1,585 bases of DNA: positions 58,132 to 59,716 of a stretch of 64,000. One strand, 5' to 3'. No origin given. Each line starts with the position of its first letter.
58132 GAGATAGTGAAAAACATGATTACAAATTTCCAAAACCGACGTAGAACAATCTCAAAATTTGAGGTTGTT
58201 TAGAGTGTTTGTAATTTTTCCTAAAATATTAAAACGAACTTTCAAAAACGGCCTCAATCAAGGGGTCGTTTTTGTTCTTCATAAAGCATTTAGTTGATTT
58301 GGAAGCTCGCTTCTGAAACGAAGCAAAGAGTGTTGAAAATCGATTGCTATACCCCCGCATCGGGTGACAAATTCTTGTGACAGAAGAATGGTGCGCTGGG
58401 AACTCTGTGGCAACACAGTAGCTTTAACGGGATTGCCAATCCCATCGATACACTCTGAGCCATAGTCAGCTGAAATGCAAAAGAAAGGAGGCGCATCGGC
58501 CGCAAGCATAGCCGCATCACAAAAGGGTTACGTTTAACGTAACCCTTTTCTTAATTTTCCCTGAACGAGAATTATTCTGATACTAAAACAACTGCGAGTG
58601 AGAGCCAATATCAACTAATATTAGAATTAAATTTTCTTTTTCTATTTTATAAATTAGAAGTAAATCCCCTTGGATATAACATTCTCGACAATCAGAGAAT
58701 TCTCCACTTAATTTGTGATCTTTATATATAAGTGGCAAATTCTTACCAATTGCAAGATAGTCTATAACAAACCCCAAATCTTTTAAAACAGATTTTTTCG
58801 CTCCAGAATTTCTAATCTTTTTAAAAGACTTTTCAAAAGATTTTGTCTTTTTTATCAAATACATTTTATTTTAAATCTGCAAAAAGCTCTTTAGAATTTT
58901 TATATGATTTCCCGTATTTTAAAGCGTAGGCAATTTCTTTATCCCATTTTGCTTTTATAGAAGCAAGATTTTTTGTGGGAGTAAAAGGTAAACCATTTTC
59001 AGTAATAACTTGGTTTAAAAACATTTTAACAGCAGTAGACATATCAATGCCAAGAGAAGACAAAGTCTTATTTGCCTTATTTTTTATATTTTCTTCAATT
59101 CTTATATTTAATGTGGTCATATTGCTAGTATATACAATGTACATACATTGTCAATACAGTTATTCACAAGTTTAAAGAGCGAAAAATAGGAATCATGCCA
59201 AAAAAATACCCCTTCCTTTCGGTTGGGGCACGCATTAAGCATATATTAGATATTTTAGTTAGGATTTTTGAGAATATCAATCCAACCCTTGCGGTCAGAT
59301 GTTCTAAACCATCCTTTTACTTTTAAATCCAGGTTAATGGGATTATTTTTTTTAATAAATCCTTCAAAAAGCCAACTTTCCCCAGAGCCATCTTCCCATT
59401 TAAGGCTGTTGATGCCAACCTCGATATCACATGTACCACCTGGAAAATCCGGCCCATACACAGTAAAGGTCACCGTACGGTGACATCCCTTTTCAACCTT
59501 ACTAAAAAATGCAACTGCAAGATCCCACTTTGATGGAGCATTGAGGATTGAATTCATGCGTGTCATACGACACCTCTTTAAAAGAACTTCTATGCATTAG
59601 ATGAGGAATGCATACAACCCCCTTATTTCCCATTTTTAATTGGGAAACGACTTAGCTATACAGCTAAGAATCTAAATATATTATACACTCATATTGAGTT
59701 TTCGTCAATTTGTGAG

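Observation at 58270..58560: GC-elevated, hairpin-dense non-coding stretch downstream of the TA pair; candidate structured ncRNA or gene remnant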

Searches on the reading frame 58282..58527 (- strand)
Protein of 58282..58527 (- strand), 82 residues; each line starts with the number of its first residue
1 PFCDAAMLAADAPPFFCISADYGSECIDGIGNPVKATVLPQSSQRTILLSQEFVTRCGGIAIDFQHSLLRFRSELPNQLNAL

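Call 25: find_related_loci(query=window:58282-58509:-, collection=metagenome_contigs, flank=5000)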
Query window:58282-58509:- (76 aa) in metagenome_contigs; peptide patterns used: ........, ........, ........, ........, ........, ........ (x = any residue, [..] = any of these).
420 stretches matched a pattern, but none encodes a relative of the query by tblastn (E <= 1e-3).

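Call 33: search_protein_families(library=pfam, proteins=[window:58282-58509:-], max_evalue=1)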
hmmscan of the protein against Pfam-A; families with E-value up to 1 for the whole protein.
window:58282-58509:- (76 aa): 0 families

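Call 49: search_protein_families(library=pfam, proteins=[window:58282-58527:-], max_evalue=10)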
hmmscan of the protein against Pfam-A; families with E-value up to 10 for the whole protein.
seq(82 aa): 0 families
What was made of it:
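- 58279..58509 (-): 76-codon open frame on the minus strand. I judge it non-coding. There are no Pfam hits (calls 33, 49).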

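Call 56: search_protein_representatives(protein=window:58282-58527:-)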
Query: 82 residues. Proteins with E-value up to 0.001 (for the whole library): 3; up to 1e-10: 0; up to 1e-30: 0. The best 3 are listed.
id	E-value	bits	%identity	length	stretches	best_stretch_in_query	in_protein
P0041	1.8e-10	56.6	41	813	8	11-54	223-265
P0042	2.3e-07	46.7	27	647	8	9-34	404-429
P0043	5.2e-04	36.0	35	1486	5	30-65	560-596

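Call 75: find_related_loci(query=window:58282-58509:-, collection=viral_contigs, flank=3000)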
Query window:58282-58509:- (76 aa) in viral_contigs; peptide patterns used: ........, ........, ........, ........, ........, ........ (x = any residue, [..] = any of these).
16 stretches matched a pattern, but none encodes a relative of the query by tblastn (E <= 1e-3).

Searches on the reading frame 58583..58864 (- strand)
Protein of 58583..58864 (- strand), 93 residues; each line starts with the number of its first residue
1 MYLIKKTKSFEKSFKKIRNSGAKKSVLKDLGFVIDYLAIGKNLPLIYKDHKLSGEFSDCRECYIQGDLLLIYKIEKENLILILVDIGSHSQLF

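Call 30: find_encoding_contigs(protein=window:58583-58864:-, flank=4000, max_places=10)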
Protein window:58583-58864:- (93 aa): 1 contig read that carries it; 1 place shown.
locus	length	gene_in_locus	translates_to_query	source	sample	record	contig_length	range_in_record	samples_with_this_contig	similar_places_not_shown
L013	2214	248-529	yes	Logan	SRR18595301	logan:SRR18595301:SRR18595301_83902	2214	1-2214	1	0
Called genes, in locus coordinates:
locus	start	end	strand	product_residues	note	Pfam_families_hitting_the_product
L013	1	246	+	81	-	?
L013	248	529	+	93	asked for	PF15738:YafQ_toxin, PF05016:ParE_toxin (weak)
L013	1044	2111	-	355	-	PF00704:Glyco_hydro_18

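Call 33: search_protein_families(library=pfam, proteins=[window:58583-58864:-], max_evalue=1)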
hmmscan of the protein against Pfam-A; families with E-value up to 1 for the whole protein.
window:58583-58864:- (93 aa): 3 families
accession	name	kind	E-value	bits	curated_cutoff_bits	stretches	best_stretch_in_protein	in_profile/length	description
PF15738.11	YafQ_toxin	-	1.3e-25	89.9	30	1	3-93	2-87/88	Bacterial toxin of type II toxin-antitoxin system, YafQ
PF05016.21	ParE_toxin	-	2.4e-07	31.7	23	1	5-92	2-88/89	ParE toxin of type II toxin-antitoxin system, parDE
PF15781.12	ParE-like_toxin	-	0.001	19.4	28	1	5-92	2-82/87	ParE-like toxin of type II bacterial toxin-antitoxin system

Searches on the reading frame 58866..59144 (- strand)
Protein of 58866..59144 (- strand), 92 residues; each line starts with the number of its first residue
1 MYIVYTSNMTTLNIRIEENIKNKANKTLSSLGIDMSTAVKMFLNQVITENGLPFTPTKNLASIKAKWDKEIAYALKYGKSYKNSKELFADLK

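Call 31: find_encoding_contigs(protein=window:58866-59144:-, flank=4000, max_places=10)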
Protein window:58866-59144:- (92 aa): no gene with exactly this product is on record in the collection.

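Call 33: search_protein_families(library=pfam, proteins=[window:58866-59144:-], max_evalue=1)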
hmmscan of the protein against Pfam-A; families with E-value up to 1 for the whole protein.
window:58866-59144:- (92 aa): 2 families
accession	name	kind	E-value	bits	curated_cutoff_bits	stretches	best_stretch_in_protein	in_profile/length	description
PF04221.18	RelB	-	2.4e-10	40.6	22.4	1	10-55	2-47/82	RelB antitoxin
PF19891.5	DUF6364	-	0.037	15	27.3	1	10-77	3-58/70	Family of unknown function (DUF6364)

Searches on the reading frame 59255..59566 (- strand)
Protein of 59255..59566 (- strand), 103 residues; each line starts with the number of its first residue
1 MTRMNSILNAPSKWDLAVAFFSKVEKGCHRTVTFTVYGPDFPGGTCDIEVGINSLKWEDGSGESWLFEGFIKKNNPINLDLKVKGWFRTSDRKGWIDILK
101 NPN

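Call 33: search_protein_families(library=pfam, proteins=[window:59258-59566:-], max_evalue=1)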
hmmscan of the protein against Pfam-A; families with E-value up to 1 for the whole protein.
window:59258-59566:- (103 aa): 0 families

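Call 40: find_encoding_contigs(protein=window:59255-59566:-, flank=5000, max_places=10)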
Protein window:59255-59566:- (103 aa): 1 contig read that carries it; 1 place shown.
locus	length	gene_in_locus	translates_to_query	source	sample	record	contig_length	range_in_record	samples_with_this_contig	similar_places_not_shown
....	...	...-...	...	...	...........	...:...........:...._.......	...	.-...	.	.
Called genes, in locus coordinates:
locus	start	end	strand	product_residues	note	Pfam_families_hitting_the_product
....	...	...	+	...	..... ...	-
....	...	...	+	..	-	?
